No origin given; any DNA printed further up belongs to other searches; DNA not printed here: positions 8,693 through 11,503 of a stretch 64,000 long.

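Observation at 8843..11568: Orphan 836-aa soluble protein with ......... motif, translationally coupled to a zinc-ribbon miniprotein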

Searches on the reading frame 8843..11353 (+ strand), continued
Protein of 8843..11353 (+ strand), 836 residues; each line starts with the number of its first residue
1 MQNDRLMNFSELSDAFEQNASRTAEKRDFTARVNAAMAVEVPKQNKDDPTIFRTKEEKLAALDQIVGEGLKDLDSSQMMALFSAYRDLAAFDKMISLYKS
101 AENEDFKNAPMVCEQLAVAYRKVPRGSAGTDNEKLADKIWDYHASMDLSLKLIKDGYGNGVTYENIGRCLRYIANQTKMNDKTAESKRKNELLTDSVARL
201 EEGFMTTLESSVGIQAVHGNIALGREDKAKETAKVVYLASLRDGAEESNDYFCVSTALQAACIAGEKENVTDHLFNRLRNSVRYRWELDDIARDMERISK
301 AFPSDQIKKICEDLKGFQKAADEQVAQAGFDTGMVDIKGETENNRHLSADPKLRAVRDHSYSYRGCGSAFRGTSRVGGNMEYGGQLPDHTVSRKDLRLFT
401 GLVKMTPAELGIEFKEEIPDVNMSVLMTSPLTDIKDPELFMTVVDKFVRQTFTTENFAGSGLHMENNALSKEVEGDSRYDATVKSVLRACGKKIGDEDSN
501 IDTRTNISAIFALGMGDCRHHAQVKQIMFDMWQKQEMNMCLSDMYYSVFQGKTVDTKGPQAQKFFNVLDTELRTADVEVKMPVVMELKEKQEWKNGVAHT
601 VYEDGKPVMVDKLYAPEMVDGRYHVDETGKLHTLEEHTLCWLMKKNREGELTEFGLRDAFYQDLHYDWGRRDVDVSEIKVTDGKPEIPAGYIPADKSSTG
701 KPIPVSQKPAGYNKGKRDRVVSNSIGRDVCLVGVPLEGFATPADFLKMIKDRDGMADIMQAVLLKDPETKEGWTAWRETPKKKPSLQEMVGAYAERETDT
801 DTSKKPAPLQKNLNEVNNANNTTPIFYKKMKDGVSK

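Call 71: search_protein_families(library=pfam, proteins=[L003:3631-4023:+, L026:3326-3892:+, L026:6139-6453:+, L031:6395-6901:+, L032:6504-7679:+, L032:7682-9622:+, L034:1121-1981:+, L034:6179-7981:+, L032:3172-3708:-, L033:2370-2888:-], max_evalue=0.001)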
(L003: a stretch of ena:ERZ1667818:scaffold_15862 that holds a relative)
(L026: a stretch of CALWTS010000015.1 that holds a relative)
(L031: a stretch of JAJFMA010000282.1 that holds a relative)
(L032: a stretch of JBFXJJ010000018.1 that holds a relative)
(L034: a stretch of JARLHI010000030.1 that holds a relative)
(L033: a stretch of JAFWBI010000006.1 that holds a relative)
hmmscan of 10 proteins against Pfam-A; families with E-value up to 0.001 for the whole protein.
L003:3631-4023:+ (131 aa): 1 family
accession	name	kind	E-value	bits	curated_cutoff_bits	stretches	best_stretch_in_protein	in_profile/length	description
PF00293.34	NUDIX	-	1e-07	32.5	21.1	1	7-123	19-131/134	NUDIX domain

L026:3326-3892:+ (189 aa): 1 family
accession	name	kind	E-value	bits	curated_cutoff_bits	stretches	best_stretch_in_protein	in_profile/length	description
PF14317.12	YcxB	-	0.00092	19.4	23.3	0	122-168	14-60/61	YcxB-like protein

L026:6139-6453:+ (105 aa): 0 families

L031:6395-6901:+ (169 aa): 1 family
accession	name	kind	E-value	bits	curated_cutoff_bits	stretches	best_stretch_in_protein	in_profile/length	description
PF05932.18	CesT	-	4.7e-31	107.8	22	1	9-130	2-119/119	Tir chaperone protein (CesT) family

L032:6504-7679:+ (392 aa): 5 families
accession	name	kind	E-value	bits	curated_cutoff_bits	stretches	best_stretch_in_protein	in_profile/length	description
PF16576.10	HlyD_D23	-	8.3e-21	74.7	30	1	58-291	17-212/214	Barrel-sandwich domain of CusB or HlyD membrane-fusion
PF13437.12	HlyD_3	-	6.4e-17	62.7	22.2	1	184-287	1-103/106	HlyD family secretion protein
PF13533.13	Biotin_lipoyl_2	-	8.4e-08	32.3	29.8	1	65-92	5-32/32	Biotin-lipoyl like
PF17649.6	VPS38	-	0.00046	19.7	25.2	1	104-238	220-349/424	Vacuolar protein sorting 38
PF00364.28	Biotin_lipoyl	-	0.00056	20.1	22.1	0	62-91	44-73/73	Biotin-requiring enzyme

L032:7682-9622:+ (647 aa): 8 families
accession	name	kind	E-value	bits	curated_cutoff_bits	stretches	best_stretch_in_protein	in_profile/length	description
PF12704.14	MacB_PCD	-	3e-50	171.8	27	1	273-492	1-206/207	MacB-like periplasmic core domain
PF00005.33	ABC_tran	-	9.1e-33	114.2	25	1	27-175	1-136/137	ABC transporter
PF02687.27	FtsX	-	5e-19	69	25.5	1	528-640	2-120/120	FtsX-like permease C-terminal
PF02463.25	SMC_N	-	1.5e-08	34.8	40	1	24-220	12-212/220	RecF/RecN/SMC N terminal domain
PF13401.12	AAA_22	-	4.3e-05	24.3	27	1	36-201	4-119/130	AAA domain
PF13191.12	AAA_16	-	0.00019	22.4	32.6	1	35-214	22-148/167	AAA ATPase domain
PF13304.12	AAA_21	-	0.00036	21.1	27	0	144-209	234-302/304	AAA domain, putative AbiEii toxin, Type IV TA system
PF13555.12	AAA_29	-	0.0004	20.5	27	0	28-54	13-39/61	P-loop containing region of AAA domain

L034:1121-1981:+ (287 aa): 8 families
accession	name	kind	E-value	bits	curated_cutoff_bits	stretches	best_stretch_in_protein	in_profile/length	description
PF12146.15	Hydrolase_4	-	6.9e-18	65.3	27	2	84-191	3-114/239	Serine aminopeptidase, S33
PF00561.26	Abhydrolase_1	-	7.6e-13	49.1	25.8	1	90-207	5-123/245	alpha/beta hydrolase fold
PF12697.13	Abhydrolase_6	-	5.6e-08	34.2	26.3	1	104-201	20-108/217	Alpha/beta hydrolase family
PF02129.25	Peptidase_S15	-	2.6e-06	27.8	23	0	105-174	43-114/262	X-Pro dipeptidyl-peptidase (S15 family)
PF00326.27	Peptidase_S9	-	6e-05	23.1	22.6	1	110-251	12-171/213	Prolyl oligopeptidase family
PF20434.5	BD-FAE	-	0.00013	22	26.8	0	96-174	31-104/215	BD-FAE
PF20408.4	Abhydrolase_11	-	0.00025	21.3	27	1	91-265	8-166/193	Alpha/beta hydrolase domain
PF03959.19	FSH1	-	0.00041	20.5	21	1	194-259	130-195/211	Serine hydrolase (FSH1)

L034:6179-7981:+ (601 aa): 0 families

L032:3172-3708:- (179 aa): 1 family
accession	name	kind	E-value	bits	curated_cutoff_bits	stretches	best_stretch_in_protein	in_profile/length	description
PF01327.26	Pep_deformylase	-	1.3e-56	191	22.8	1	4-155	2-155/156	Polypeptide deformylase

L033:2370-2888:- (173 aa): 0 families
